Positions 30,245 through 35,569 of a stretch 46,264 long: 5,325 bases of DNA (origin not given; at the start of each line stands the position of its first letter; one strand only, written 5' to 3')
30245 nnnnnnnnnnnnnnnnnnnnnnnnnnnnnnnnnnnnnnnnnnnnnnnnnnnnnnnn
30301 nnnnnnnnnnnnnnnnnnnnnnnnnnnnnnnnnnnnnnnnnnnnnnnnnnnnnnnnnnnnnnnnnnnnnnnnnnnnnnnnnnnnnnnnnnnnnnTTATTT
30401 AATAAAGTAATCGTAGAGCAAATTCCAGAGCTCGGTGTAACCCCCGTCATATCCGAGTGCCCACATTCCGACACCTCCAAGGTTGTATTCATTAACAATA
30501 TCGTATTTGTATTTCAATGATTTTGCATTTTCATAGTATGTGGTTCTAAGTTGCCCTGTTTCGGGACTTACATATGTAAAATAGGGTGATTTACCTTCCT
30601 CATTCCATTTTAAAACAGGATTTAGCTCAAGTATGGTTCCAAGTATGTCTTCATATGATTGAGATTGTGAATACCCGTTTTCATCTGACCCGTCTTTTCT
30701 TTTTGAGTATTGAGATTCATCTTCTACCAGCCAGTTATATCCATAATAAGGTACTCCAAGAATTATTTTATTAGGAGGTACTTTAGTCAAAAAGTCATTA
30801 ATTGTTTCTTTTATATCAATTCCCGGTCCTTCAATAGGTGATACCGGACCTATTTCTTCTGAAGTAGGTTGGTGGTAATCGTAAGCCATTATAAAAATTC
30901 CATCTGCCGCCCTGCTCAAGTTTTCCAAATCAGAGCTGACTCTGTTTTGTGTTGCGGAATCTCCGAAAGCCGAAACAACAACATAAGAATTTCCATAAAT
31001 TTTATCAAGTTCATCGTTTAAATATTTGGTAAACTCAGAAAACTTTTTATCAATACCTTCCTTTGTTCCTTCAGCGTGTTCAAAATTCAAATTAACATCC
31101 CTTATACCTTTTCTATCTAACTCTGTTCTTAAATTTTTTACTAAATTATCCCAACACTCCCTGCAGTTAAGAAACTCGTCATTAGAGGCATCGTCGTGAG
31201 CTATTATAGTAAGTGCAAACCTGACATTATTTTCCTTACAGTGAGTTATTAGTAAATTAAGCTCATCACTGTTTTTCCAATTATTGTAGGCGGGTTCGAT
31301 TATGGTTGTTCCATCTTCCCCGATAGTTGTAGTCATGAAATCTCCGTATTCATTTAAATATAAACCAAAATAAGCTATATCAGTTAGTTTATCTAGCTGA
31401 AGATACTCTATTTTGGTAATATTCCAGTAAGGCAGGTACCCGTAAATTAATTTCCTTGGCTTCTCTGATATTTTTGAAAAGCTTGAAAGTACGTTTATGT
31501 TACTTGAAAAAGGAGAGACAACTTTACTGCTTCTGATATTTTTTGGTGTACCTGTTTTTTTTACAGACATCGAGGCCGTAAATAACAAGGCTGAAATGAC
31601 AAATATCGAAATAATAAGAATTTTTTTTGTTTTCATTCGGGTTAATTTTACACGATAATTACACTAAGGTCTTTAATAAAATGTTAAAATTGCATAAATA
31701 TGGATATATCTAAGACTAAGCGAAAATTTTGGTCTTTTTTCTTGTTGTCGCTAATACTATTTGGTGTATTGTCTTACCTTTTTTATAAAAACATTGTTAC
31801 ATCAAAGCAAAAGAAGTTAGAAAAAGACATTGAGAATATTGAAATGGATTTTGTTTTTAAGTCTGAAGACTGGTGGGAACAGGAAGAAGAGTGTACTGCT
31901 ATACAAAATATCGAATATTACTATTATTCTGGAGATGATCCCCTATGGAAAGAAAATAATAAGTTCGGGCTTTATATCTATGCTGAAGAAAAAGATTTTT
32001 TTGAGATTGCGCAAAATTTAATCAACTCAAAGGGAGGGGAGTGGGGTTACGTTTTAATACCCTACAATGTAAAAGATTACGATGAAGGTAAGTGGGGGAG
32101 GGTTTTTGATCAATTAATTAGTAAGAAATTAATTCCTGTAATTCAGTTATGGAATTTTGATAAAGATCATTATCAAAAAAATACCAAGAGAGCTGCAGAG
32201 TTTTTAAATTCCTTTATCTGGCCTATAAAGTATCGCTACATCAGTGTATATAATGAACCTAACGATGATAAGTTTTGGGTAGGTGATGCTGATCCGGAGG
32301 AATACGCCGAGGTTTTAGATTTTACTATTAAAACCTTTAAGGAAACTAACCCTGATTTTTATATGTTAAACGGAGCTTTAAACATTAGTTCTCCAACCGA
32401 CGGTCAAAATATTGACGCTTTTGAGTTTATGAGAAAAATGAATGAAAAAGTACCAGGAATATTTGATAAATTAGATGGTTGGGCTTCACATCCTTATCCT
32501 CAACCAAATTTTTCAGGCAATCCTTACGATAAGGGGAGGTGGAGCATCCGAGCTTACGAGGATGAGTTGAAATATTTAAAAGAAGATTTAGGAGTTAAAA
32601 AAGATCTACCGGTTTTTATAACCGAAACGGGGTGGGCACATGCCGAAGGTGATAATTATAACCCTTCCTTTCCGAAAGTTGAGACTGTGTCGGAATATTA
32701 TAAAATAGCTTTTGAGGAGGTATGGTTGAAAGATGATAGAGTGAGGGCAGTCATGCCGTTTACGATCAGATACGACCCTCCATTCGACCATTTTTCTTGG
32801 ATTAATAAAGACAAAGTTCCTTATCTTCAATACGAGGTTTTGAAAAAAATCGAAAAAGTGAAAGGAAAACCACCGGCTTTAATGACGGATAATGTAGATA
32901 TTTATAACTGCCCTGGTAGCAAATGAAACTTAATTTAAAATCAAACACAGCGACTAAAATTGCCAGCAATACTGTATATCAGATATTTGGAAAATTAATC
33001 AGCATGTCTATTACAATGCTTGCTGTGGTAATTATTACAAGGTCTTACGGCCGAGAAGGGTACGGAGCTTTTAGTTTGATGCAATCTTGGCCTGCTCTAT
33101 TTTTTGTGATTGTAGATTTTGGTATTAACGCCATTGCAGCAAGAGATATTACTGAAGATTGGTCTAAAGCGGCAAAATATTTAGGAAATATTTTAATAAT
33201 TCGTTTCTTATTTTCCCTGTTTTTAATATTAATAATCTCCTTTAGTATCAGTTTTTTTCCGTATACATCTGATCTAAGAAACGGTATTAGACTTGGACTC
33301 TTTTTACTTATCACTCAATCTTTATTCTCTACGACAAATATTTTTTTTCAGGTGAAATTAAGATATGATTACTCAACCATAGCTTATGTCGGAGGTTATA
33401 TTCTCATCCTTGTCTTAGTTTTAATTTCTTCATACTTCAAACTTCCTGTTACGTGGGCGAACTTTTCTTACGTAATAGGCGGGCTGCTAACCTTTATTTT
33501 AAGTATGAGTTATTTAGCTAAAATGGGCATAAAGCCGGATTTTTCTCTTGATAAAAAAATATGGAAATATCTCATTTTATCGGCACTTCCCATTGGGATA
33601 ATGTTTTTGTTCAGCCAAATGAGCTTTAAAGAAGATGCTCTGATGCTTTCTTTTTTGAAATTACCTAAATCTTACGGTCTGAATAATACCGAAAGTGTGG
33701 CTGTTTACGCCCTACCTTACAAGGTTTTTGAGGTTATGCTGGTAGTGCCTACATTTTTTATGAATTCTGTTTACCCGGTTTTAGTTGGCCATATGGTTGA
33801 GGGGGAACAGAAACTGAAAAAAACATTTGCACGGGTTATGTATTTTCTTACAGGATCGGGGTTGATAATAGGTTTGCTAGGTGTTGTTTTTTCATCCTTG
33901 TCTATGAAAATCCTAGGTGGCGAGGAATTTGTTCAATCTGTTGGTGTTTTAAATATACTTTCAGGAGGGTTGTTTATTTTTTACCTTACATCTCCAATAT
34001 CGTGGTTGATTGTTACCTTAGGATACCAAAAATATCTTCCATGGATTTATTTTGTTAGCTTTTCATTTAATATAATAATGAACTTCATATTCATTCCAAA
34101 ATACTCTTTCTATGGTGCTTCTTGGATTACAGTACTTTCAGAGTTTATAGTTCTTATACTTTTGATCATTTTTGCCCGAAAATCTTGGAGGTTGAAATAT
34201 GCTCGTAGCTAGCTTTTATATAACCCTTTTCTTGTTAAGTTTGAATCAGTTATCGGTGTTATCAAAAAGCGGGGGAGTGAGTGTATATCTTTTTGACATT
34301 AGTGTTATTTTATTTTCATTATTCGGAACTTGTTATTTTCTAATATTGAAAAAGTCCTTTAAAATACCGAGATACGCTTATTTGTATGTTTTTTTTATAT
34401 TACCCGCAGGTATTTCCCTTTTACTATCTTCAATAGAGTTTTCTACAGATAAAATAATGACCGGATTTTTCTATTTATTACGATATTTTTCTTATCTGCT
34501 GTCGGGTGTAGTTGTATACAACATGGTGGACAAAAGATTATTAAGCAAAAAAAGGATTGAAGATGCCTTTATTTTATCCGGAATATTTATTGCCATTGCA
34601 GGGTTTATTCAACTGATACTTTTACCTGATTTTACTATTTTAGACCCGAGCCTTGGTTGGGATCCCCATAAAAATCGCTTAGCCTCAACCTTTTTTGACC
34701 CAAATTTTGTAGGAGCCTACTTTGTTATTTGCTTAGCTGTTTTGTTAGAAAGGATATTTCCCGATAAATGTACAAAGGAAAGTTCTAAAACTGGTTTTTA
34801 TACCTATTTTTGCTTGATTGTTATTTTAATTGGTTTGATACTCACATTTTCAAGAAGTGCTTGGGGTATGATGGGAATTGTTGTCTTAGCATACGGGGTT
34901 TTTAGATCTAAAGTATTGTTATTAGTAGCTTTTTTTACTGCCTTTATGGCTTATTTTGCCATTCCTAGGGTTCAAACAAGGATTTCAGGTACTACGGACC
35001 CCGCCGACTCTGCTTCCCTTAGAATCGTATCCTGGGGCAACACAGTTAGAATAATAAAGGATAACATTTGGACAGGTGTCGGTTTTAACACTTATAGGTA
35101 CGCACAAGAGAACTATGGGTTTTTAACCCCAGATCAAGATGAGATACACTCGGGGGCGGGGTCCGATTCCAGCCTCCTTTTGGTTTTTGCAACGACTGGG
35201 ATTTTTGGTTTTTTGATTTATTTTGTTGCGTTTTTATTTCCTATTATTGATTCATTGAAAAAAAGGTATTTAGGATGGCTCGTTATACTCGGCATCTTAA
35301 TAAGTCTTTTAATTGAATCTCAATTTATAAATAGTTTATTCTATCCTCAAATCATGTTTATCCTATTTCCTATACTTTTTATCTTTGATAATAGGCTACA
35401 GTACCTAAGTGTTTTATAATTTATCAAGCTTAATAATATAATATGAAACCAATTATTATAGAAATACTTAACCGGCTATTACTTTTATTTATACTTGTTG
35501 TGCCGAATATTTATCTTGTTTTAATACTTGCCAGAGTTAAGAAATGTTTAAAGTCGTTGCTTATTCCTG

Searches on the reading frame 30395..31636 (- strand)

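Call 5: search_protein_families(library=pfam, proteins=[window:30395-31636:-])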
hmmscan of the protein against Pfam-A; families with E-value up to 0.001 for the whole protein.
window:30395-31636:- (413 aa): 1 family
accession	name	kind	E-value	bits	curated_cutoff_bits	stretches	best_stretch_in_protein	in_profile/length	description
PF00704.34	Glyco_hydro_18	-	1.7e-32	113.8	29.6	1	64-397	2-317/317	Glycosyl hydrolases family 18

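Call 34: search_protein_families(library=ncbifam, proteins=[window:30395-31636:-], max_evalue=0.00001)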
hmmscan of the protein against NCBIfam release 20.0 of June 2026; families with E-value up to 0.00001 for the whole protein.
window:30395-31636:- (413 aa): 1 family
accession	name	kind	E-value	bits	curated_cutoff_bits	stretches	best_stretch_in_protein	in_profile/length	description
NF052619.1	ChiD_Serratia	equivalog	2.9e-07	29.8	750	0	342-397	344-399/416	chitinase ChiD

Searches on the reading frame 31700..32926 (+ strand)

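Call 5: search_protein_families(library=pfam, proteins=[window:31700-32926:+])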
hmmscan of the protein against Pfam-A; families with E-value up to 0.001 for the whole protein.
window:31700-32926:+ (408 aa): 1 family
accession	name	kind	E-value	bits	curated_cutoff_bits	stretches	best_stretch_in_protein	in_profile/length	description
PF10864.13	DUF2663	-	0.00017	22.4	25.2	1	16-66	58-107/127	Protein of unknown function (DUF2663)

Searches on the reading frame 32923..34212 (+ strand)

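Call 5: search_protein_families(library=pfam, proteins=[window:32923-34212:+])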
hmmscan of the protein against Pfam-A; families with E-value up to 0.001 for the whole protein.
window:32923-34212:+ (429 aa): 1 family
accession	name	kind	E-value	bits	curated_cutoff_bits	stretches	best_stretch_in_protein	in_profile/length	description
PF01943.22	Polysacc_synt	-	5.9e-18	65.7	28.2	1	14-287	2-270/274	Polysaccharide biosynthesis protein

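Call 34: search_protein_families(library=ncbifam, proteins=[window:32923-34212:+], max_evalue=0.00001)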
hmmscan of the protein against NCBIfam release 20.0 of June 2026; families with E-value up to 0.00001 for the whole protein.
window:32923-34212:+ (429 aa): 1 family
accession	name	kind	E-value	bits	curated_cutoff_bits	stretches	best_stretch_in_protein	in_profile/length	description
NF041871.1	Wzx_EPS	equivalog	5.2e-06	25.4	800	1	20-400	8-381/492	exopolysaccharide biosynthesis flippase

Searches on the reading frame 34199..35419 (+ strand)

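Call 5: search_protein_families(library=pfam, proteins=[window:34199-35419:+])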
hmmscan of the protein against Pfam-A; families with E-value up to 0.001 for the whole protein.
window:34199-35419:+ (406 aa): 1 family
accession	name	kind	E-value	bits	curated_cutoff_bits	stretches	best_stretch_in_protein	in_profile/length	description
PF04932.20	Wzy_C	-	2.4e-15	57.1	31.7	1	205-342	2-149/149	O-Antigen ligase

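Call 34: search_protein_families(library=ncbifam, proteins=[window:34199-35419:+], max_evalue=0.00001)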
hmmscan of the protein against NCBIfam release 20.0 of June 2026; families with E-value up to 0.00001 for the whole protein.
window:34199-35419:+ (406 aa): 0 families
